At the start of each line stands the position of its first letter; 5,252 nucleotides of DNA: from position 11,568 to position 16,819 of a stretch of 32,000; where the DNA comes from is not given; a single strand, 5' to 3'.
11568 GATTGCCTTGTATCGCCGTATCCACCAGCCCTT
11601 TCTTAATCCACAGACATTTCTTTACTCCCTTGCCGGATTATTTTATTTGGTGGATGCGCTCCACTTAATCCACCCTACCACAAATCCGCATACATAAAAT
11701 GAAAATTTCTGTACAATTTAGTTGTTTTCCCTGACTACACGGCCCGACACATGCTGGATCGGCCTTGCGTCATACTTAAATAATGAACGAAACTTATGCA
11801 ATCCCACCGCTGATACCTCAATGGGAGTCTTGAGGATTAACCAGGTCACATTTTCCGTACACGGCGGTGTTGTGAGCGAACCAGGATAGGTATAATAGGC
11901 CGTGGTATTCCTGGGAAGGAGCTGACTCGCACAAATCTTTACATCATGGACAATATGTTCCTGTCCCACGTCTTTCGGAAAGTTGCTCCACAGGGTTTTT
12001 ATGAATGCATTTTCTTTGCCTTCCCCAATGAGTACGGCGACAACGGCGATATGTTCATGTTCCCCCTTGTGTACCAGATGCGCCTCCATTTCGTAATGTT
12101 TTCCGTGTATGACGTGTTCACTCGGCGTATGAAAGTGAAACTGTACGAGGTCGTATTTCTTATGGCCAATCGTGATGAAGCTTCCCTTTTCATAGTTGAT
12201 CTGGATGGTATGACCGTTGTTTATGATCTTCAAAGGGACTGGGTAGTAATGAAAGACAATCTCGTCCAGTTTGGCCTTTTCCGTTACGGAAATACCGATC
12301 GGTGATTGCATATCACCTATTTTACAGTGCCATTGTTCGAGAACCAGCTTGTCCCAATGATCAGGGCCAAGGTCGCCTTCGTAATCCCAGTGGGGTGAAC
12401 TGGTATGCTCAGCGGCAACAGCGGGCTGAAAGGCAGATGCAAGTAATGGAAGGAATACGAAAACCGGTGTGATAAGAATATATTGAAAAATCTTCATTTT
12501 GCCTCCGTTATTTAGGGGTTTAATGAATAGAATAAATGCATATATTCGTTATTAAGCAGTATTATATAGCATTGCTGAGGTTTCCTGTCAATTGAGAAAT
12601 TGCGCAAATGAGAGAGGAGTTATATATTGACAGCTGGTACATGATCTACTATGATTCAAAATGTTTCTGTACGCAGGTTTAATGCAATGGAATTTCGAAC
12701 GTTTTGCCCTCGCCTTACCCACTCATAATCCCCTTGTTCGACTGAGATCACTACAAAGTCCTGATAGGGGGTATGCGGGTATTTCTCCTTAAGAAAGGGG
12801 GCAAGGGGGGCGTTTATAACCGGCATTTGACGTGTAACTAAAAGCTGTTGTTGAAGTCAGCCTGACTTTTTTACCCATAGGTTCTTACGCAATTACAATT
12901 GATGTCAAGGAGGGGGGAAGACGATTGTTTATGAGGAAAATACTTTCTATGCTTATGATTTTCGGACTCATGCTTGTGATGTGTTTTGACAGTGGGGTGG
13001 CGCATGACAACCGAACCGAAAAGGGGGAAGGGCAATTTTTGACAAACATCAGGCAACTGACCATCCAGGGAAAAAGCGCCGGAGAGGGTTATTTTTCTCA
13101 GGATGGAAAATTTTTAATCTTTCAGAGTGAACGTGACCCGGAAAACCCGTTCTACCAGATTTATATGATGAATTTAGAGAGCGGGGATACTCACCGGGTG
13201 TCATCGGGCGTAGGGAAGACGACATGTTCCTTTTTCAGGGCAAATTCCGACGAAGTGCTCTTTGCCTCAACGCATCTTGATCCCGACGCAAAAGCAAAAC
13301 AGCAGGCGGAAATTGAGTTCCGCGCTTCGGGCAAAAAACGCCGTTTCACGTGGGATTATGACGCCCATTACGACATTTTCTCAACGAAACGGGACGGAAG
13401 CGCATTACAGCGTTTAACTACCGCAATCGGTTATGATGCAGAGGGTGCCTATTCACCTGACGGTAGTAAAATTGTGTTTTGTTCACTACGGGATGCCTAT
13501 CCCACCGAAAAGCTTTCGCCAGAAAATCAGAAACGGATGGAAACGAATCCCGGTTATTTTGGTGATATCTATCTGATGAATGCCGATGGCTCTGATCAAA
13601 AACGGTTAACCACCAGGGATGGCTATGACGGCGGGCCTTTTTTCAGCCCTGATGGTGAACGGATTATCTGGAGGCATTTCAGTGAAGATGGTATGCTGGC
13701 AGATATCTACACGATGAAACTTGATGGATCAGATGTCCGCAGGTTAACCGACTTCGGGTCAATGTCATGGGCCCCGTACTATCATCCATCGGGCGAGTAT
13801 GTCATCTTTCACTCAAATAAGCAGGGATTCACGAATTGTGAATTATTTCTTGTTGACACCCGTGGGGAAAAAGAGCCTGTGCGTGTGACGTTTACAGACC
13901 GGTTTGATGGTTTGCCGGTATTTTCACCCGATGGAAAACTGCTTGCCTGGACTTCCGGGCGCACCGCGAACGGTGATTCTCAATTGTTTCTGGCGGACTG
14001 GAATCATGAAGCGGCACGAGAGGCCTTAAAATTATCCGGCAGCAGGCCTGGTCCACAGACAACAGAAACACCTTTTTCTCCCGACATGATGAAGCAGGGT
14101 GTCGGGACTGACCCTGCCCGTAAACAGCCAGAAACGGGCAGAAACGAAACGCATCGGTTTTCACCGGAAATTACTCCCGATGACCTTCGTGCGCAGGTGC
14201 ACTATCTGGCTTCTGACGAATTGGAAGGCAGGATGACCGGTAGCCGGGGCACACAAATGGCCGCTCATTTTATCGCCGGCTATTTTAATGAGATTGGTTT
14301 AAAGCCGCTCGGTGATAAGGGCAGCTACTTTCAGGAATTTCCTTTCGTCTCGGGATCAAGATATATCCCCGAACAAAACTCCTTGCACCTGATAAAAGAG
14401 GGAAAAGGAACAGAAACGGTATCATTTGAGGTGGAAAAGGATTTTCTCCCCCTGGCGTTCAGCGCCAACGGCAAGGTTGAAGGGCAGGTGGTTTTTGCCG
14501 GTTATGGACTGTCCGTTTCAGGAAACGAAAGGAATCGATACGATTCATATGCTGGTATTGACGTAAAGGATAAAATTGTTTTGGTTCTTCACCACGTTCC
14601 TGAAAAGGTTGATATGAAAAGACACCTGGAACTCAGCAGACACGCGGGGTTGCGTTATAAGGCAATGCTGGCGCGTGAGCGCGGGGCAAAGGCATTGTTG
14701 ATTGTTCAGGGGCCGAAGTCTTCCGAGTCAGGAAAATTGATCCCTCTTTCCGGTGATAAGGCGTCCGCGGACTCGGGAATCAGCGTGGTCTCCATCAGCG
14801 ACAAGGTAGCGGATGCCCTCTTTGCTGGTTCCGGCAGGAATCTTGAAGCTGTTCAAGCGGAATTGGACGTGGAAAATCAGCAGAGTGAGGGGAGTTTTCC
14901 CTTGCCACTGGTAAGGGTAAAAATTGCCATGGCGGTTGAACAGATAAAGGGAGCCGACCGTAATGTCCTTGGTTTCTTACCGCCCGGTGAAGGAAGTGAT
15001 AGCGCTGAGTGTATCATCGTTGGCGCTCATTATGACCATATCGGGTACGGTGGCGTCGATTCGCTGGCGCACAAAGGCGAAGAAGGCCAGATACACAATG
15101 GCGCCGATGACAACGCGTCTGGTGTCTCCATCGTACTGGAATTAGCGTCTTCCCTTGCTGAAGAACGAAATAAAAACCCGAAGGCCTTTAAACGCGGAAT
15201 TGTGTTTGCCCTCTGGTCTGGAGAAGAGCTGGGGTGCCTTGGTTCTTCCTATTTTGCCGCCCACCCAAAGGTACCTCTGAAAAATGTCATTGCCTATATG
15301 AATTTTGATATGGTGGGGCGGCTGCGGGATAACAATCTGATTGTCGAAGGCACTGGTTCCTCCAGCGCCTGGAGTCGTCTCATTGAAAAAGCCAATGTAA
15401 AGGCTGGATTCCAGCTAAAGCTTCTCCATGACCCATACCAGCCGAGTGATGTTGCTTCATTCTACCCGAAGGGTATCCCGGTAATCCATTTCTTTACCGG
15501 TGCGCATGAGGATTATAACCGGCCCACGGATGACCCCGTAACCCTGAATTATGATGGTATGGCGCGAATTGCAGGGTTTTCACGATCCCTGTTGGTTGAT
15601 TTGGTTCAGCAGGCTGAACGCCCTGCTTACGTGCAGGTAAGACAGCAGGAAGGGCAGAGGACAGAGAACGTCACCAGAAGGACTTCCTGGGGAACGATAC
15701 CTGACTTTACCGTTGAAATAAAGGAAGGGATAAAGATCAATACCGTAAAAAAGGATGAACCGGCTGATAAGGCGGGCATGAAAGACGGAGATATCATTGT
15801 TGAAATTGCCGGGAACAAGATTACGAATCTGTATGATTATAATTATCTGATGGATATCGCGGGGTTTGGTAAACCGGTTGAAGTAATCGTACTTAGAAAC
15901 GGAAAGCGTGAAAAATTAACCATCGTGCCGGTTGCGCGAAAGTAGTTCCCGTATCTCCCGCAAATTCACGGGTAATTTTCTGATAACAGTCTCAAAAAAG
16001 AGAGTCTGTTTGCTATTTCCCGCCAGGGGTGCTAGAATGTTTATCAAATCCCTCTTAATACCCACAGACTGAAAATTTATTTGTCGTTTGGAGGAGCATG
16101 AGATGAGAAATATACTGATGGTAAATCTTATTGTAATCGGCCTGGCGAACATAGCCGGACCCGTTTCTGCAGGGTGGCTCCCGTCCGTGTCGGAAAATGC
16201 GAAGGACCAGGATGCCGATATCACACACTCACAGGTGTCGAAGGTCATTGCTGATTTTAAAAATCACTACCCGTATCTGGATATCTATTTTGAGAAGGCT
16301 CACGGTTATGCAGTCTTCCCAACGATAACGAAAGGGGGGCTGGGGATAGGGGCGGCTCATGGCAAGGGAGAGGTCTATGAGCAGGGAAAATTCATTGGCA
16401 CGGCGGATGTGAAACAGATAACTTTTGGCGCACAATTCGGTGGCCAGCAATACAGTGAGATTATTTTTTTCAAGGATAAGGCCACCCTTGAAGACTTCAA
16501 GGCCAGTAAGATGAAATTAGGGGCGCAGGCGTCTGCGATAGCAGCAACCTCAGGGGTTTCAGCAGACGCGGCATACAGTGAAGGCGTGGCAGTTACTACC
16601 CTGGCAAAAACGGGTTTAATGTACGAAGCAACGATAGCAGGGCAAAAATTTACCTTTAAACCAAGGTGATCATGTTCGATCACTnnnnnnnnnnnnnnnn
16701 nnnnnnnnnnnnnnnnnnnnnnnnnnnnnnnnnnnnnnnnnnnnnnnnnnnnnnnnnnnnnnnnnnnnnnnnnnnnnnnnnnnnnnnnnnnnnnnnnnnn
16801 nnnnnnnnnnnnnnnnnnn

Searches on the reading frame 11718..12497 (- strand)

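Call 7: search_protein_families(library=padloc, proteins=[window:11718-12497:-], max_evalue=0.001)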
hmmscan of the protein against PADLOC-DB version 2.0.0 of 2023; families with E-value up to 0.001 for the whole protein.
window:11718-12497:- (259 aa): 0 families

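Call 9: search_protein_families(library=pfam, proteins=[window:11718-12497:-], max_evalue=0.001)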
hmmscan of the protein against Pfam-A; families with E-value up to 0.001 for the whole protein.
window:11718-12497:- (259 aa): 1 family
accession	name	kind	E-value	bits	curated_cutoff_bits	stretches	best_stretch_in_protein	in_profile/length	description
PF00194.26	Carb_anhydrase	-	5.2e-45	154.5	27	1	44-258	2-253/254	Eukaryotic-type carbonic anhydrase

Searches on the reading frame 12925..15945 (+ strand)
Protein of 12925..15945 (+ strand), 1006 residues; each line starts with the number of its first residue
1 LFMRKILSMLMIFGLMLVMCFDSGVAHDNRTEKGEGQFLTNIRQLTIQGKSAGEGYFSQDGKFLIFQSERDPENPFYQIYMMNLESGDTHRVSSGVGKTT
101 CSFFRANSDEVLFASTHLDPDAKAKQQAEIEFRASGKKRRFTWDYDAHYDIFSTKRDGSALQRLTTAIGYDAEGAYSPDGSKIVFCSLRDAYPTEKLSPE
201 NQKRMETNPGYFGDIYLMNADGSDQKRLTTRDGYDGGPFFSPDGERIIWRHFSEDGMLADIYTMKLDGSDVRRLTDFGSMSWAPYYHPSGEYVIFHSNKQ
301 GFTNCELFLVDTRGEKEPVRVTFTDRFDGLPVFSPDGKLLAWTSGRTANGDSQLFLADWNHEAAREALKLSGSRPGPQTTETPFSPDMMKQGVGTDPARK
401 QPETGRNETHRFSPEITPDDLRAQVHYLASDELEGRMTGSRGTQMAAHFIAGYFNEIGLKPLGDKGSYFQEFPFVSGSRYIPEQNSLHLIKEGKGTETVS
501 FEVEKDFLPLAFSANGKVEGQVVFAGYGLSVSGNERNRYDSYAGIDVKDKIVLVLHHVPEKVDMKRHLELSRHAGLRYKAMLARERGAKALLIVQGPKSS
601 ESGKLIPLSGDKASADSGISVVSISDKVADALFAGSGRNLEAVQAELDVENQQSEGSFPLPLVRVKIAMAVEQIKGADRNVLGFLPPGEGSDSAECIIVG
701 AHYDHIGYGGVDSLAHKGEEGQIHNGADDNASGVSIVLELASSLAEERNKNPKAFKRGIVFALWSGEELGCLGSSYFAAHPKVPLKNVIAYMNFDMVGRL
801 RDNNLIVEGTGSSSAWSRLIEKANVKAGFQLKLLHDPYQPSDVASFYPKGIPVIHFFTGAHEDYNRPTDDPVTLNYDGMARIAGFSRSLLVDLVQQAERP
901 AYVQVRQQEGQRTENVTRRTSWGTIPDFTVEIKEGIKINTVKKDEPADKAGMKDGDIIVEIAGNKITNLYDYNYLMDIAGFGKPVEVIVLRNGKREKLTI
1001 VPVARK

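Call 7: search_protein_families(library=padloc, proteins=[window:12925-15945:+], max_evalue=0.001)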
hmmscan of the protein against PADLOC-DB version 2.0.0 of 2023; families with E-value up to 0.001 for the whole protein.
window:12925-15945:+ (1006 aa): 0 families

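Call 9: search_protein_families(library=pfam, proteins=[window:12925-15945:+], max_evalue=0.001)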
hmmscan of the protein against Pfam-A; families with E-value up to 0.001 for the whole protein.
window:12925-15945:+ (1006 aa): 6 families
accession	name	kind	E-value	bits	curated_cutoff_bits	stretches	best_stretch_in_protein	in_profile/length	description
PF04389.22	Peptidase_M28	-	5.8e-39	134.3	21.3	1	680-883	1-186/193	Peptidase family M28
PF07676.18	PD40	-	1e-29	102.2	20.9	3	319-355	2-37/38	WD40-like Beta Propeller Repeat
PF13180.12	PDZ_2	-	3.9e-11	43.5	27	1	929-1000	12-78/80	PDZ domain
PF17820.7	PDZ_6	-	6.4e-08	32.7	27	1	938-991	2-54/54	PDZ domain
PF02225.27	PA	-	6.7e-06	26.6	23.9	1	519-632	2-95/95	PA domain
PF00595.29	PDZ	-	6.9e-05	23.6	23.2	1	933-985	24-76/81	PDZ domain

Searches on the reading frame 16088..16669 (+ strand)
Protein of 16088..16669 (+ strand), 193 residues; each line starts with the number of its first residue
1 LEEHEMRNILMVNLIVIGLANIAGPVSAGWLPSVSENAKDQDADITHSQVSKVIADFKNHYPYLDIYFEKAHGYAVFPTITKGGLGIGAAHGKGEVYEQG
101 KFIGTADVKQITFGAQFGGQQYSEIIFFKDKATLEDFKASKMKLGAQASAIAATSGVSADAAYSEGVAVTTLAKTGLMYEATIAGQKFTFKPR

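Call 9: search_protein_families(library=pfam, proteins=[window:16088-16669:+], max_evalue=0.001)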
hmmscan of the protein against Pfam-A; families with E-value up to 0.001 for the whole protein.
window:16088-16669:+ (193 aa): 1 family
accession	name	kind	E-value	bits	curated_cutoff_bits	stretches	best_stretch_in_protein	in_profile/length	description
PF04366.17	Ysc84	-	9.7e-09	35.5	25.1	1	110-189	2-86/127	Las17-binding protein actin regulator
